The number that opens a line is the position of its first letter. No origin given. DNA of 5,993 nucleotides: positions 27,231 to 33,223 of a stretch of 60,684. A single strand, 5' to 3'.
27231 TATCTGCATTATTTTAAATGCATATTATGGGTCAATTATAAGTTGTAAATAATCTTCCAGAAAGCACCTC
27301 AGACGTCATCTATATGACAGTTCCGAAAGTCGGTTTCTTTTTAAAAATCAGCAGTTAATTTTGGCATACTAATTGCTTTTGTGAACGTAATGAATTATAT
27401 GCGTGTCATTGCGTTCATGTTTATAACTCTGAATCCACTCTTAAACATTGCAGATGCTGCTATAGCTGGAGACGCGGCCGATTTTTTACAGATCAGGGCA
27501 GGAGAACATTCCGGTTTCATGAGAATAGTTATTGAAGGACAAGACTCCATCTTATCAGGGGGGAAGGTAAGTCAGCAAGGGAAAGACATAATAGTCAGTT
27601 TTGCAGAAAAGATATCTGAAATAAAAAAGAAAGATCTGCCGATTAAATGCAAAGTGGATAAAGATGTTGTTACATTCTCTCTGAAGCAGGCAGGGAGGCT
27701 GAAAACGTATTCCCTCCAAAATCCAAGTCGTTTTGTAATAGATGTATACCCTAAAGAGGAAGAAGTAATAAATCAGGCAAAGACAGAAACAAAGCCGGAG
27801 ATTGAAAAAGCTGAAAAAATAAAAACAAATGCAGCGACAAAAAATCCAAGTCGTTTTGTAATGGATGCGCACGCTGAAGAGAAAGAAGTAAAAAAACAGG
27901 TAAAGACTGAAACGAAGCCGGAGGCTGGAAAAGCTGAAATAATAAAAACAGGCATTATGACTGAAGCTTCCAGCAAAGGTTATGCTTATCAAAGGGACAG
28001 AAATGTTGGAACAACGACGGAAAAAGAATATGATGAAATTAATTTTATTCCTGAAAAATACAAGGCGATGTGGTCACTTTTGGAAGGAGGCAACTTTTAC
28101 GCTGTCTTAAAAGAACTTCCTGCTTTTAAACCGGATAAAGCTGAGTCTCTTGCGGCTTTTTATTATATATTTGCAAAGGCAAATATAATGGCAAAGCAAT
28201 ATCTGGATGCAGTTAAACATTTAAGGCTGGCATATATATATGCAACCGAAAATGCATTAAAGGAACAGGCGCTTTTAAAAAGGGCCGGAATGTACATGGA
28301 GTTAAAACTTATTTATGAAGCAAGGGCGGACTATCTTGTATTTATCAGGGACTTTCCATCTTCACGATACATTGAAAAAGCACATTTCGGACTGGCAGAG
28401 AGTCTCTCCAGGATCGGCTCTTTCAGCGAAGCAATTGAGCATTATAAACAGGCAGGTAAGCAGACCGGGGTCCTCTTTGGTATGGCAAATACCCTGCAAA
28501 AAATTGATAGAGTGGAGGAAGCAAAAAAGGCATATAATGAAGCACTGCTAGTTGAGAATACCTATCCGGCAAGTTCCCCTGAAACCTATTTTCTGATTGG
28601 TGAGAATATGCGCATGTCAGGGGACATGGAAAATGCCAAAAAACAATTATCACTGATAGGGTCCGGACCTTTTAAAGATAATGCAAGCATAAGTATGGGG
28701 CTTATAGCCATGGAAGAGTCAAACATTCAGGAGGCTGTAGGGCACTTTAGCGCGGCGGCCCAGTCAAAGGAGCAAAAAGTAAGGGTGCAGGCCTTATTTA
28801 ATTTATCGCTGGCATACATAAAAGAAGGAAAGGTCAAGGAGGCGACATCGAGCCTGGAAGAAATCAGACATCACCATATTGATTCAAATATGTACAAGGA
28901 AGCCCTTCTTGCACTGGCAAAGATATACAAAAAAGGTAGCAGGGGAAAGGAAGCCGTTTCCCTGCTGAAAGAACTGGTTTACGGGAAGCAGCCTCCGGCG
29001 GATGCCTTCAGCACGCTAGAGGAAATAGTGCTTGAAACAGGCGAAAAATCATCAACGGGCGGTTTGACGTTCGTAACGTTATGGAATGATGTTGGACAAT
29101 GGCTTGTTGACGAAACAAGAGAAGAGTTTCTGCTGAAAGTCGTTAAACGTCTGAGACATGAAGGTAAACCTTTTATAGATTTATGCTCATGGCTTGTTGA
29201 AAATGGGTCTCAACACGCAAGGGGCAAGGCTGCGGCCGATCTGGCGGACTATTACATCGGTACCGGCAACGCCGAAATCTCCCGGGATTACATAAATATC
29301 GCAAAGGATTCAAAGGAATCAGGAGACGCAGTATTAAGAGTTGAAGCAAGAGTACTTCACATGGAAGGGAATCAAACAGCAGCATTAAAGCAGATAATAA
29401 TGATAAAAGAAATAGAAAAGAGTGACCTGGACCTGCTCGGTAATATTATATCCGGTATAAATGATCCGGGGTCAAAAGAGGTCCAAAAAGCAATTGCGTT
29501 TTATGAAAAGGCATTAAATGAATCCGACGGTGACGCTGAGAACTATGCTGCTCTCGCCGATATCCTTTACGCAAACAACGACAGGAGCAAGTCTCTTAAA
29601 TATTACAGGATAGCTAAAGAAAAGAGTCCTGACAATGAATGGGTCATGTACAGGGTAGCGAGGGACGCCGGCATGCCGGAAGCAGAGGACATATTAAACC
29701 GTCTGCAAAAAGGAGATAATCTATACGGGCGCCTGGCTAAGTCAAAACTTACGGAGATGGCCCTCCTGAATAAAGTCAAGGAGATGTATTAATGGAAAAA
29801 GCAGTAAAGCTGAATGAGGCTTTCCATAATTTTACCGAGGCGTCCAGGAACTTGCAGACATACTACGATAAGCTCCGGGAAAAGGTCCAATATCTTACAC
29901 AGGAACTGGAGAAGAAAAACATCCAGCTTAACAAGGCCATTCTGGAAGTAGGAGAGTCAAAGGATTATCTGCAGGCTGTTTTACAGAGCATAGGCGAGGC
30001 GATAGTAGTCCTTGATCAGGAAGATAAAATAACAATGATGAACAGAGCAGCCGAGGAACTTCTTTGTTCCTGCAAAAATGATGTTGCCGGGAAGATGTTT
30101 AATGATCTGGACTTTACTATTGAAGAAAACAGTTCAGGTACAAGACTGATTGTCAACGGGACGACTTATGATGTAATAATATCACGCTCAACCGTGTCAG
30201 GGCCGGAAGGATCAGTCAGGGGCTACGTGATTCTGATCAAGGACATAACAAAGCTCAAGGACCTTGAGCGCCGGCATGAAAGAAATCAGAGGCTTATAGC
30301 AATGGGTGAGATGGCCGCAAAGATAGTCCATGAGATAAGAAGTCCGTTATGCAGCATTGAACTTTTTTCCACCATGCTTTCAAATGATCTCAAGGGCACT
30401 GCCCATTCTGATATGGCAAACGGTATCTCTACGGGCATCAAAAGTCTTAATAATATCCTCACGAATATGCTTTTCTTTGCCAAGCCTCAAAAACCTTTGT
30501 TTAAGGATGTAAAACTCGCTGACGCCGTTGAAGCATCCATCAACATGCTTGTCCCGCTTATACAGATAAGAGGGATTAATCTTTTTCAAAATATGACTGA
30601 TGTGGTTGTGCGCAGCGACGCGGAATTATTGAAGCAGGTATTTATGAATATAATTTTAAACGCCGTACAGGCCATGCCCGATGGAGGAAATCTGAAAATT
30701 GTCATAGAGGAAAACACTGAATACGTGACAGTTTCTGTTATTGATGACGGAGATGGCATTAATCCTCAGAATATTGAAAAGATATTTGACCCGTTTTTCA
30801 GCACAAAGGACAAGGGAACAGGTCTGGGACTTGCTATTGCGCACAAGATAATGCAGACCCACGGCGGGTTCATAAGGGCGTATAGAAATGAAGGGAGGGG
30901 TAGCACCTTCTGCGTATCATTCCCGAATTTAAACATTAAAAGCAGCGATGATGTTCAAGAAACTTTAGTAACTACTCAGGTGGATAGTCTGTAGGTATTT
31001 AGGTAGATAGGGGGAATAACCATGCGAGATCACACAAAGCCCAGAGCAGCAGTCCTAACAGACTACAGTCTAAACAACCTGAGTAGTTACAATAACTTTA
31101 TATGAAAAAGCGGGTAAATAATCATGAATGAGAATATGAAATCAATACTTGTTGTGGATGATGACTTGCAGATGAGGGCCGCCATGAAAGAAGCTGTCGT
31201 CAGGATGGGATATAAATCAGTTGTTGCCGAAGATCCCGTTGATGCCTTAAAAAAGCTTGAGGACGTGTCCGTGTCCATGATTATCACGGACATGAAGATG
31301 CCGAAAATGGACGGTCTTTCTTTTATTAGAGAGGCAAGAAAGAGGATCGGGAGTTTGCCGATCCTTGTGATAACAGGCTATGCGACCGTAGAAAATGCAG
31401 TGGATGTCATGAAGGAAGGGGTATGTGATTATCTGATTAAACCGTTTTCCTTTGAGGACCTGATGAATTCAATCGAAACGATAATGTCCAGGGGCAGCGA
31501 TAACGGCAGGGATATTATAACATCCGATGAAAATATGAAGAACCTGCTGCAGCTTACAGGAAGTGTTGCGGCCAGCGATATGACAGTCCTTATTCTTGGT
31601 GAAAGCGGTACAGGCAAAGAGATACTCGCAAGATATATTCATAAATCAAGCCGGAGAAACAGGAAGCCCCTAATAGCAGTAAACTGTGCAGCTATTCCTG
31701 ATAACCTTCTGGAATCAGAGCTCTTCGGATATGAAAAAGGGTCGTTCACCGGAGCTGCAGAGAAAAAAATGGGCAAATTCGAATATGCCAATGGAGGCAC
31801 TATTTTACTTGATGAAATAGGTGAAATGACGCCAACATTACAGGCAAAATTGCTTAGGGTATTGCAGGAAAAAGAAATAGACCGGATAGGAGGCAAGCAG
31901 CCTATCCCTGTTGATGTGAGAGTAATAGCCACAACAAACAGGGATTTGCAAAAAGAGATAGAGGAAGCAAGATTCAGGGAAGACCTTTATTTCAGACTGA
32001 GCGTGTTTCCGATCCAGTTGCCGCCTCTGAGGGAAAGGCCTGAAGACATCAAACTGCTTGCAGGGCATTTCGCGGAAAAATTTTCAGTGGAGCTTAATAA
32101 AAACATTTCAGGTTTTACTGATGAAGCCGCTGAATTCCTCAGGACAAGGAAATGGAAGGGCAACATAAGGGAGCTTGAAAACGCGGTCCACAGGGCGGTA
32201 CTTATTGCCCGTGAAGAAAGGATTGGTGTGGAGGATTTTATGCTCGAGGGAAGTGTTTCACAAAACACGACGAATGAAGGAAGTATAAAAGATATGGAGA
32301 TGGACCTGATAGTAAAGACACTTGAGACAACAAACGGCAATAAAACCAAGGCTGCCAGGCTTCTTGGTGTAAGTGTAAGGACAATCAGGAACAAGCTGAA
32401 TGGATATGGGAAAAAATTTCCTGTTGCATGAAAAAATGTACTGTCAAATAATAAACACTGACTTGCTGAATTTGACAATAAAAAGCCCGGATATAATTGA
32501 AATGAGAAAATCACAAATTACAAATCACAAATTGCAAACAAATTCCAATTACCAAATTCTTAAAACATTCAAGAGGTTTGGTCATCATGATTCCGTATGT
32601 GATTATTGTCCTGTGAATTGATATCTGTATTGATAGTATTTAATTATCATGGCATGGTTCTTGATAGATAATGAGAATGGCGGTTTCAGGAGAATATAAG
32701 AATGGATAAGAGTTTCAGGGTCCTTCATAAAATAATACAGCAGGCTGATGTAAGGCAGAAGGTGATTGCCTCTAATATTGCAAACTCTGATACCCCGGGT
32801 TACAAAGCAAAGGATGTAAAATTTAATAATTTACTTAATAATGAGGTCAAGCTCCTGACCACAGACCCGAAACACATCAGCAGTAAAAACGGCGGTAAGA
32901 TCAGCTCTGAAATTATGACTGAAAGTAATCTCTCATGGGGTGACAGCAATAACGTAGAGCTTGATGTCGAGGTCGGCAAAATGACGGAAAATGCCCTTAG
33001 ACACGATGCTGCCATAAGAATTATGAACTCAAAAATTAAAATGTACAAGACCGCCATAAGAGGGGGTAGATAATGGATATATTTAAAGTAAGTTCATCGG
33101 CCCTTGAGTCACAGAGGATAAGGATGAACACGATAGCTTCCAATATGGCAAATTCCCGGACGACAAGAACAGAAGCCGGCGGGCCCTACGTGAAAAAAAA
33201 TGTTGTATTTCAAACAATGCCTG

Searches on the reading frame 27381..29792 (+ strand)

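Call 18: search_protein_families(library=pfam, proteins=[window:27381-29792:+], max_evalue=0.0001)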
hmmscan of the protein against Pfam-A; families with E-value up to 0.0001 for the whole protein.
window:27381-29792:+ (803 aa): 11 families
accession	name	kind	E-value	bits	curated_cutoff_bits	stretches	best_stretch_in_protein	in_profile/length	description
PF07719.23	TPR_2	-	1e-14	53.8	27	0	333-358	2-27/34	Tetratricopeptide repeat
PF14559.12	TPR_19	-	3.9e-12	46.7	25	0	699-751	5-57/68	Tetratricopeptide repeat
PF13176.12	TPR_7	-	1.2e-10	41.1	27.9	0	508-532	1-25/36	Tetratricopeptide repeat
PF13174.12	TPR_6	-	1.7e-10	41.2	26.3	0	296-328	1-33/33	Tetratricopeptide repeat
PF12895.13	ANAPC3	-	1.2e-08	35.5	27.2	0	332-387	23-81/82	Anaphase-promoting complex, cyclosome, subunit 3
PF13428.12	TPR_14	-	1.5e-08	35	23.5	0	720-761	2-43/44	Tetratricopeptide repeat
PF00515.34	TPR_1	-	7.8e-08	32.3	27.8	0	333-358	2-27/34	Tetratricopeptide repeat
PF13432.12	TPR_16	-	8.1e-08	33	32.7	0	439-488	3-50/65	Tetratricopeptide repeat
PF13424.12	TPR_12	-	2.7e-07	31.1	30.1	0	367-422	8-67/77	Tetratricopeptide repeat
PF20308.4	TPR-S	-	5e-06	27.5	27.6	0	449-519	2-64/102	Tetratricopeptide Repeats-Sensor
PF13181.12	TPR_8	-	5.9e-05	23.3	25.7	0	365-391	4-30/34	Tetratricopeptide repeat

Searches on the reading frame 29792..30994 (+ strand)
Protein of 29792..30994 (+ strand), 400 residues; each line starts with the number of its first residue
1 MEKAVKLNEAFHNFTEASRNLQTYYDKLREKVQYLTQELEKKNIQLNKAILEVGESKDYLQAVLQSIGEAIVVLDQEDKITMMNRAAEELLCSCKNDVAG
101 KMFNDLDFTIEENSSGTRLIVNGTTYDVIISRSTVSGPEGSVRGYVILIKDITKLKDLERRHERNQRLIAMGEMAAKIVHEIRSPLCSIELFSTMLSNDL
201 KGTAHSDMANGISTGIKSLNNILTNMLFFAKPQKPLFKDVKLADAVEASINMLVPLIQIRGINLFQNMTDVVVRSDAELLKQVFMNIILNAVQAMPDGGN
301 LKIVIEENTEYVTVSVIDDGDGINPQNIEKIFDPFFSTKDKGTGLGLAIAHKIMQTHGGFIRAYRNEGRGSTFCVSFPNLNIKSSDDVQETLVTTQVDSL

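Call 18: search_protein_families(library=pfam, proteins=[window:29792-30994:+], max_evalue=0.0001)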
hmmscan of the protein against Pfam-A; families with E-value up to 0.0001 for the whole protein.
window:29792-30994:+ (400 aa): 5 families
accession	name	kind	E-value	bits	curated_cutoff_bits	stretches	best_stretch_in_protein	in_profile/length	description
PF02518.31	HATPase_c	-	8.7e-27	94.2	26.4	1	276-378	2-108/111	Histidine kinase-, DNA gyrase B-, and HSP90-like ATPase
PF00512.31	HisKA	-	6e-09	36.3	26.9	1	171-233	2-64/66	His Kinase A (phospho-acceptor) domain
PF00989.32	PAS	-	3.2e-07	30.8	22.6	0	60-106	3-49/113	PAS fold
PF13188.13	PAS_8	-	7.9e-07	29.2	21.8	1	59-111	2-55/65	PAS domain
PF13581.12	HATPase_c_2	-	3.5e-05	24.3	27.4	1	285-374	41-124/127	Histidine kinase-like ATPase domain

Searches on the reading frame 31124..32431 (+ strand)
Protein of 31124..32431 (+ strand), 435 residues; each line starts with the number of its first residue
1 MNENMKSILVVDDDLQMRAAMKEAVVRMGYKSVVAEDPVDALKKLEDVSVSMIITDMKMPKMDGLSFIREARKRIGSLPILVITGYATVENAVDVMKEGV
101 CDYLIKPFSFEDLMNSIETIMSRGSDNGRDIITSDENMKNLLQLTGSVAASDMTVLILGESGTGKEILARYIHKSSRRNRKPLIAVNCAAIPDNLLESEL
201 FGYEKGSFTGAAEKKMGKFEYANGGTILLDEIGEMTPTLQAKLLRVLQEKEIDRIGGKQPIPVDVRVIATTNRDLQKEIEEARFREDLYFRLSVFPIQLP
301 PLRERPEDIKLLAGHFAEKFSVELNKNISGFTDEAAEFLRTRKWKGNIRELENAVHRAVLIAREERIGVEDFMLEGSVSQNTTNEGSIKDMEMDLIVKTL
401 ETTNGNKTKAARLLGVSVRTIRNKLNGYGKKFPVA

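Call 18: search_protein_families(library=pfam, proteins=[window:31124-32431:+], max_evalue=0.0001)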
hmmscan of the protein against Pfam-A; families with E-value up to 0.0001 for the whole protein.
window:31124-32431:+ (435 aa): 8 families
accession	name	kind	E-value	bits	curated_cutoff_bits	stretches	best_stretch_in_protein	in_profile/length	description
PF00158.32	Sigma54_activat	-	1.1e-72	243.6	20.2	1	131-298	1-168/168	Sigma-54 interaction domain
PF00072.30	Response_reg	-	4.4e-25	88.5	30.2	1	8-117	1-110/111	Response regulator receiver domain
PF25601.1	AAA_lid_14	-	7.8e-23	80.6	27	1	303-383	1-81/87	AAA+ ATPase lid domain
PF14532.12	Sigma54_activ_2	-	4.4e-22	79.3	25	1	140-302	9-138/138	Sigma-54 interaction domain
PF02954.25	HTH_8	-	3.9e-13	49.3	22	1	388-426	2-40/42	Bacterial regulatory protein, Fis family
PF07728.20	AAA_5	-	4e-09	37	22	1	155-275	2-125/139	AAA domain (dynein-related subfamily)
PF07724.20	AAA_2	-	2.9e-06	27.9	27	1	154-284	5-136/166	AAA domain (Cdc48 subfamily)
PF00004.35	AAA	-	8.3e-06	26.7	21.2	1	155-288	1-127/131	ATPase family associated with various cellular activities (AAA)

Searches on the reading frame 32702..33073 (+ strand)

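Call 19: search_protein_families(library=pfam, proteins=[window:32702-33073:+], max_evalue=0.0001)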
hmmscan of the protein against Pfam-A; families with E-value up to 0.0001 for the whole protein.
window:32702-33073:+ (123 aa): 1 family
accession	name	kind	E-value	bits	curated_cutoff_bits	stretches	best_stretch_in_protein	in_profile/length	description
PF00460.25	Flg_bb_rod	-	1.1e-09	38.5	20.7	1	13-35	9-31/31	Flagella basal body rod protein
